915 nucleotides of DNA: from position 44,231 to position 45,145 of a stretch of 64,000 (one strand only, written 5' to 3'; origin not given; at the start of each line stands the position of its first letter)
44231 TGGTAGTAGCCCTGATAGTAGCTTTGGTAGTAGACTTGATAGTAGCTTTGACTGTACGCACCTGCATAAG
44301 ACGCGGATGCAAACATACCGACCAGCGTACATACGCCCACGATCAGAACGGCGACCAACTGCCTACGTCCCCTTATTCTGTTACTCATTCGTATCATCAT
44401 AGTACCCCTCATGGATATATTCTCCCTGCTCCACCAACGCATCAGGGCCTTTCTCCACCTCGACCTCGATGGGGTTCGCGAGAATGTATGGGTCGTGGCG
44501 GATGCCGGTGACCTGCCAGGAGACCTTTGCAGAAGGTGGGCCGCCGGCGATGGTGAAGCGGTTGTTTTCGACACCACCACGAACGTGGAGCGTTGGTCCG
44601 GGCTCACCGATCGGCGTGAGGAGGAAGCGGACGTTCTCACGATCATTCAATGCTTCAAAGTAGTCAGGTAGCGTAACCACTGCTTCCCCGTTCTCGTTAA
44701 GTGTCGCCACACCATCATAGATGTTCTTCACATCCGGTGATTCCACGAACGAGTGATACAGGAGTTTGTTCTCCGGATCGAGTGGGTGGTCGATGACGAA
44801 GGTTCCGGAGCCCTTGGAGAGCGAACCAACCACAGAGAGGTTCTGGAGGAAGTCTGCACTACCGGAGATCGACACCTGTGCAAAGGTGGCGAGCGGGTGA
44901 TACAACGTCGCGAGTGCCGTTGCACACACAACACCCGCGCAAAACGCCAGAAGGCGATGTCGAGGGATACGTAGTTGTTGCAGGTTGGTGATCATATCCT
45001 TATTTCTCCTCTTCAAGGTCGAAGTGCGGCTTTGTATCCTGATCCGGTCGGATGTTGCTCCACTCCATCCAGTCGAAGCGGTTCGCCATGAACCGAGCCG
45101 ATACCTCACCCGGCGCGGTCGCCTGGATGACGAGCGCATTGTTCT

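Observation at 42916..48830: Three tandem secreted paralogs share a near-identical ~170-aa C-terminal domain and sit next to a 1276-aa fibre-like surface protein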

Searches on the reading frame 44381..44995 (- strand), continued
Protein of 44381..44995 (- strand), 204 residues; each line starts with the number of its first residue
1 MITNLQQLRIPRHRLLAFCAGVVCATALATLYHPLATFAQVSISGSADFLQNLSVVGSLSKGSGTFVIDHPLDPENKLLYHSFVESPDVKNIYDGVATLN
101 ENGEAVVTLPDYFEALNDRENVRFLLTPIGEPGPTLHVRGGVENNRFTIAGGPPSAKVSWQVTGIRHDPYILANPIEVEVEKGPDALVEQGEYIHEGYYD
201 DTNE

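Call 52: fold_search(model_id=the predicted structure, library=pdb)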
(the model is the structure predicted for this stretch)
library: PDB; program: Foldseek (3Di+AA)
matches with E <= 10: 578; with E <= 0.001: 0
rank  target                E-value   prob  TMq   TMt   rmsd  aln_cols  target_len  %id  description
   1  7eea_A                1.0e-02  1.00  0.27  0.09   2.9        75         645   24  Cyanophage Pam1 tailspike receptor-binding domain (released 2021-10-20)
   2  9k4a_A                2.3e-02  1.00  0.26  0.09   3.6        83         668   19  Cryo-EM structure of depolymerase S2-4 from Klebsiella phage K64-1 (released 2026-03-25)
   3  6ct8                  2.6e-02  0.94  0.29  0.24  17.8       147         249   16  Selenomethionine structure of N-truncated R2-type pyocin tail fiber at 2.6 angstrom resolution (released 2019-02-20)
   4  4odl_A                3.7e-02  0.33  0.15  0.19  18.0       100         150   17  Structure of SlyD from Thermus thermophilus in complex with S2 peptide (released 2015-01-14)
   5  7w1c_B                4.2e-02  1.00  0.26  0.09   3.3        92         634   22  Crystal structure of Klebsiella pneumoniae K1 capsule-specific polysaccharide lyase in a P1 crystal form (released 2022-05-18)
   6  6cl6_A                4.5e-02  1.00  0.27  0.16   3.5        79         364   16  Structure of P. aeruginosa R2 pyocin fiber PA0620 comprising C-terminal residues 323-691 (released 2018-06-27)
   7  2zus_B                4.5e-02  0.38  0.18  0.06  10.7       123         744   12  Crystal structure of Galacto-N-biose/Lacto-N-biose I phosphorylase (released 2008-12-30)
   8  4odm_C                4.8e-02  0.38  0.15  0.19  18.1        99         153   17  Structure of SlyD from Thermus thermophilus in complex with S2-W23A peptide (released 2015-01-14)
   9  4odo_B                5.1e-02  0.25  0.15  0.19  17.6       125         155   16  Structure of SlyD from Thermus thermophilus in complex with FK506 (released 2015-01-14)
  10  2zuw_A                5.4e-02  0.80  0.25  0.08   8.3       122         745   10  Crystal structure of Galacto-N-biose/Lacto-N-biose I phosphorylase in complex with GlcNAc and sulfate (released 2008-12-30)
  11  2zuu_B                5.4e-02  0.51  0.21  0.07   9.6       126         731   10  Crystal structure of Galacto-N-biose/Lacto-N-biose I phosphorylase in complex with GlcNAc (released 2008-12-30)
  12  4odo_C                5.4e-02  0.28  0.15  0.20  18.3       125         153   16  Structure of SlyD from Thermus thermophilus in complex with FK506 (released 2015-01-14)
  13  7w1c_A                5.7e-02  1.00  0.26  0.09   3.7        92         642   22  Crystal structure of Klebsiella pneumoniae K1 capsule-specific polysaccharide lyase in a P1 crystal form (released 2022-05-18)
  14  7oxj_A                5.7e-02  0.33  0.15  0.19  18.3       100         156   15  ttSlyD with M8A pseudo-wild-type S2 peptide (released 2022-03-16)
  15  7w1c_E                6.0e-02  1.00  0.26  0.09   3.7        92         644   22  Crystal structure of Klebsiella pneumoniae K1 capsule-specific polysaccharide lyase in a P1 crystal form (released 2022-05-18)
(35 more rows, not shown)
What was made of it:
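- On Phage tailspike/tail-fibre C-terminal beta-sandwich fold: Foldseek probability 1.0 with E 0.01-0.05 for 7eea, 9k4a, 7w1c and 6cl6 (call 52).
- Closest known: Lactococcal siphophage receptor-binding proteins. Same: They gave weak Foldseek hits over ~140 columns (call 52).
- Foldseek returns the same set plus Sf6 tailspike and TP901-1 RBP (call 52).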

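Call 55: search_protein_families(library=pfam, proteins=[L001:10006-11211:+, L001:11208-12275:+, L002:10021-11169:+, L013:9503-10738:+], max_evalue=0.01)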
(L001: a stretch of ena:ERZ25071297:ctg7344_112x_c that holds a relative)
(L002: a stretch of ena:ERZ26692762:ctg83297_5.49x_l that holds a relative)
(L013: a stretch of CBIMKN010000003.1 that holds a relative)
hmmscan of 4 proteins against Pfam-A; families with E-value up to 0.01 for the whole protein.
L001:10006-11211:+ (401 aa): 0 families

L001:11208-12275:+ (355 aa): 0 families

L002:10021-11169:+ (382 aa): 0 families

L013:9503-10738:+ (411 aa): 0 families

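Call 63: find_related_loci(query=A2, collection=viral_contigs, flank=6000)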
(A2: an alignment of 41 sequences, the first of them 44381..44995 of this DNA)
Query A2 (204 aa) in viral_contigs; peptide patterns used: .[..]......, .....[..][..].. (x = any residue, [..] = any of these).
64 stretches matched a pattern; 43 encode a relative of the query (tblastn E <= 1e-3); 42 distinct loci.
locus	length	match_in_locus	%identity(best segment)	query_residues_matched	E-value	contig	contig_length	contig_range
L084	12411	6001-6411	61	52-195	5e-50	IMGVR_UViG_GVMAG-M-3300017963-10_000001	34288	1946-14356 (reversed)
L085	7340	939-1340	57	55-195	2e-47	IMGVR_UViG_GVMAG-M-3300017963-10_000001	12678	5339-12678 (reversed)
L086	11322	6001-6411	56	53-195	1e-46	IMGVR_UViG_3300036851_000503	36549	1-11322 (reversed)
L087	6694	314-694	55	53-182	2e-42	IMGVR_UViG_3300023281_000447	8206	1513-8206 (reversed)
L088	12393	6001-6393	49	47-182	3e-33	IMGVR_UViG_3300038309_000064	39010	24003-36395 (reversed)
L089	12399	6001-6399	44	52-195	1e-30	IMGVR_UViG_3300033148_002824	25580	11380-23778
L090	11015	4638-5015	47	52-182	3e-30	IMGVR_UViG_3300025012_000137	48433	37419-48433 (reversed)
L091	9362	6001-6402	43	45-181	6e-27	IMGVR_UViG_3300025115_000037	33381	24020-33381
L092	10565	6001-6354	42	66-183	6e-22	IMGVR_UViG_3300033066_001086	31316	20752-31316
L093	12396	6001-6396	38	44-172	6e-18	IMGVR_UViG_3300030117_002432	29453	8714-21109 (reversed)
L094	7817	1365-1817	35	21-172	6e-18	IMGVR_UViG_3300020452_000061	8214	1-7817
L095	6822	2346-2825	37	17-172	2e-17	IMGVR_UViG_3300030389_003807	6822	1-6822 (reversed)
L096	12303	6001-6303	44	62-166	6e-17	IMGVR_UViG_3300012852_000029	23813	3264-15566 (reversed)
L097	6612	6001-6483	34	31-182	3e-16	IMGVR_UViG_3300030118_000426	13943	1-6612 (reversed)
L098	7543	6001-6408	38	39-171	3e-15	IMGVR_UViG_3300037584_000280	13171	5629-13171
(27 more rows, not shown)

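Call 68: search_solved_structures(query=A2, max_evalue=10, show_alignments=2)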
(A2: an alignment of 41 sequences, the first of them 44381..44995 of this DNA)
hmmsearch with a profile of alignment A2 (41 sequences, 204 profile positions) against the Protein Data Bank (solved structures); distinct sequences matched with E-value up to 10: 7.
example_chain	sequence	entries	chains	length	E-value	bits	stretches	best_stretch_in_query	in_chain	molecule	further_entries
9fch_A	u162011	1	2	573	0.11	14.9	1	92-139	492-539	Uncharacterized protein MG075 homolog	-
9gvg_P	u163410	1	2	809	0.18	14.3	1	92-139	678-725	Uncharacterized protein MG075 homolog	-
8a9a_B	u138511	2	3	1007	0.21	14.1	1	92-139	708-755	Lipid binding protein P116 (MPN213)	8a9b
6zwx_A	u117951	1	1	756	1.6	11.1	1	77-100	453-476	ATP-dependent RNA helicase HrpA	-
8po6_A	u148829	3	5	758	1.6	11.1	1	77-100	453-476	ATP-dependent RNA helicase HrpA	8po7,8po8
6zww_A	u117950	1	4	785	1.7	11.1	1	77-100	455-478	ATP-dependent RNA helicase HrpA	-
7akp_A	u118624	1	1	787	1.7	11.1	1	77-100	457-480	ATP-dependent RNA helicase HrpA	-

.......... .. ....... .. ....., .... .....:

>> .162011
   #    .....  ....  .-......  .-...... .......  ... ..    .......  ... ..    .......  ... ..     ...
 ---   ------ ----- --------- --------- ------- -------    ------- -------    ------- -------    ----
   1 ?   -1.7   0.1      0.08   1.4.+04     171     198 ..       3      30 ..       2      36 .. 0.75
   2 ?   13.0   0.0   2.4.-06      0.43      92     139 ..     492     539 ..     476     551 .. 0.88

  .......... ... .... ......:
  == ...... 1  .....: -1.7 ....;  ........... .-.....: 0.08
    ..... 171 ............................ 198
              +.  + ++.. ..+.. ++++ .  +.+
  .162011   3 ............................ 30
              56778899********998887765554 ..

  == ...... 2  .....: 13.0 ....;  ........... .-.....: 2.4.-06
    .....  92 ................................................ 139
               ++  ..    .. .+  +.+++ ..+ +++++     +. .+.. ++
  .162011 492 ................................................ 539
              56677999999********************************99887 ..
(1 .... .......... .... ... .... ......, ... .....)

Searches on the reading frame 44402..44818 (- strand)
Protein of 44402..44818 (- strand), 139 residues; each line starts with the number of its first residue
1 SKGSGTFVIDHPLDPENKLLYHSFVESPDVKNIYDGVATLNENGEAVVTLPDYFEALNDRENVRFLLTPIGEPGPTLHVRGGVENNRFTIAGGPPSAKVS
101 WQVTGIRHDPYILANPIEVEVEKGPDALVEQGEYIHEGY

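Call 62: search_dna_similar(query=window:44402-44818:-, collection=phages, mode=protein, max_evalue=0.001, max_rows=25)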
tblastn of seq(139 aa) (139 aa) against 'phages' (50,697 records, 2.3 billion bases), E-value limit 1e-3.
Records with a match: 7; places in all: 7; records where one place covers at least 80% of the query: 1.
Best place of each record, by identity: <60% 7.
By first word of the organism name: Arthrobacter 4; Synechococcus 2; Cyanophage 1.
By host as written in the record: Arthrobacter globiformis B-2979 2; Arthrobacter sp. ATCC 21022 2; Synechococcus sp. WH 7803 2; Parasynechococcus marenigrum WH 8102 1.
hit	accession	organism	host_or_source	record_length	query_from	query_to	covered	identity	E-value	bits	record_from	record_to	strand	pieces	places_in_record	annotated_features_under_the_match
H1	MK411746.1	Arthrobacter phage Sonali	Arthrobacter globiformis B-2979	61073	2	109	78%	39.5%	8e-9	58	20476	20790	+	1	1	19: hypothetical protein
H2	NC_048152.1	Arthrobacter phage Sonali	Arthrobacter globiformis B-2979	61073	2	109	78%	39.5%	8e-9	58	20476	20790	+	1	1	19: hypothetical protein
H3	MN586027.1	Arthrobacter phage Mufasa8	Arthrobacter sp. ATCC 21022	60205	2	109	78%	38.0%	2e-9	60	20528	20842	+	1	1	19: minor tail protein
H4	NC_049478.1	Arthrobacter phage Mufasa8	Arthrobacter sp. ATCC 21022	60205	2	109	78%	38.0%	2e-9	60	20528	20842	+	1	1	19: minor tail protein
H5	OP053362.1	Cyanophage S-TIM54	Parasynechococcus marenigrum WH 8102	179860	1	113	81%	34.7%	6e-6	50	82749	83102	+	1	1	hypothetical protein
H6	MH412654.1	Synechococcus phage S-T4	Synechococcus sp. WH 7803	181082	7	86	58%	35.0%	1e-4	46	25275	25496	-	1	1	hypothetical protein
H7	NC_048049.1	Synechococcus phage S-T4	Synechococcus sp. WH 7803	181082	7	86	58%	35.0%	1e-4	46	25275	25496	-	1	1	hypothetical protein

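Call 64: get_annotated_region(hit=H3, flank=5000)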
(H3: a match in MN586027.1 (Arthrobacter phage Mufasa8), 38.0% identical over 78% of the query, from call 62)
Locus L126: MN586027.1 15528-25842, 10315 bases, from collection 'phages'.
description: Arthrobacter phage Mufasa8, complete genome.
organism: Arthrobacter phage Mufasa8 (NCBI taxid 2656526)
taxonomy: Viruses; Duplodnaviria; Heunggongvirae; Uroviricota; Caudoviricetes; Mufasoctovirus; Mufasoctovirus mufasa8
host: Arthrobacter sp. ATCC 21022; source: soil; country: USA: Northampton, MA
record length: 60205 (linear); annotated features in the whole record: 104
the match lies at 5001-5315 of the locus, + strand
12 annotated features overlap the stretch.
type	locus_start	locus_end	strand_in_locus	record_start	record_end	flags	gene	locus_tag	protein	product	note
CDS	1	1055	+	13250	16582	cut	16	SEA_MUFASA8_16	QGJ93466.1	tapemeasure protein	-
CDS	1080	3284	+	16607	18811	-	17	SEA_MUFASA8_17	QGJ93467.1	minor tail protein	-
CDS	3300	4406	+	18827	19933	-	18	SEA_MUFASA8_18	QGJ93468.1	minor tail protein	-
CDS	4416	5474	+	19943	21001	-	19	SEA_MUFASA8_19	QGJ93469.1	minor tail protein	-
CDS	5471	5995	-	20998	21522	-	20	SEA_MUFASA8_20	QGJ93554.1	hypothetical protein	-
CDS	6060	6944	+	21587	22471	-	21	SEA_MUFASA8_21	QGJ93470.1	hypothetical protein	-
CDS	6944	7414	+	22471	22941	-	22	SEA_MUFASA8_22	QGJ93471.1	membrane protein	-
CDS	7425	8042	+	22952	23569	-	23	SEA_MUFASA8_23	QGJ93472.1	lysin A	-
CDS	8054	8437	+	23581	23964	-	24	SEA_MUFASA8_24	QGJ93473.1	hypothetical protein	-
CDS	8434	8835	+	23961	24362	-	25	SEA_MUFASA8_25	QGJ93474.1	membrane protein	-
CDS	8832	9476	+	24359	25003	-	26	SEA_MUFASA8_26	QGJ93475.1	cysteine protease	-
CDS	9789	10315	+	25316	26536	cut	27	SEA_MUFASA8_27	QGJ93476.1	tyrosine integrase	-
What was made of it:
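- Arthrobacter phages Mufasa8 and Sonali gp19 'minor tail protein' is the last tail gene after the tape measure, and carries the domain in its C-terminal half (calls 62, 64).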

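Call 65: get_annotated_region(hit=H5, flank=4000)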
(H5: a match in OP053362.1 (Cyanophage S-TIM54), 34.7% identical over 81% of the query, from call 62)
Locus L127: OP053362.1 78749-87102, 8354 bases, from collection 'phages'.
description: Cyanophage S-TIM54, complete genome.
organism: Cyanophage S-TIM54 (NCBI taxid 1137744)
taxonomy: Viruses; Duplodnaviria; Heunggongvirae; Uroviricota; Caudoviricetes; Aurunvirus
host: Parasynechococcus marenigrum WH 8102; source: Red Sea, Station A, 20 m; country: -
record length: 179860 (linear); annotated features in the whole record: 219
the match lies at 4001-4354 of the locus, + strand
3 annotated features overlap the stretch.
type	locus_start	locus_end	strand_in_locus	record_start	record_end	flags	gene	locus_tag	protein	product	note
CDS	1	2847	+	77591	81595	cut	-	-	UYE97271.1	virion structural protein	virion structural protein and packaging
CDS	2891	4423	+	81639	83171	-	-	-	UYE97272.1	hypothetical protein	-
CDS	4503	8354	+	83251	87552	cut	-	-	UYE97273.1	virion structural protein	virion structural protein and packaging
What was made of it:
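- In cyanophage S-TIM54 the domain ends a protein lying between virion structural genes (call 65).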
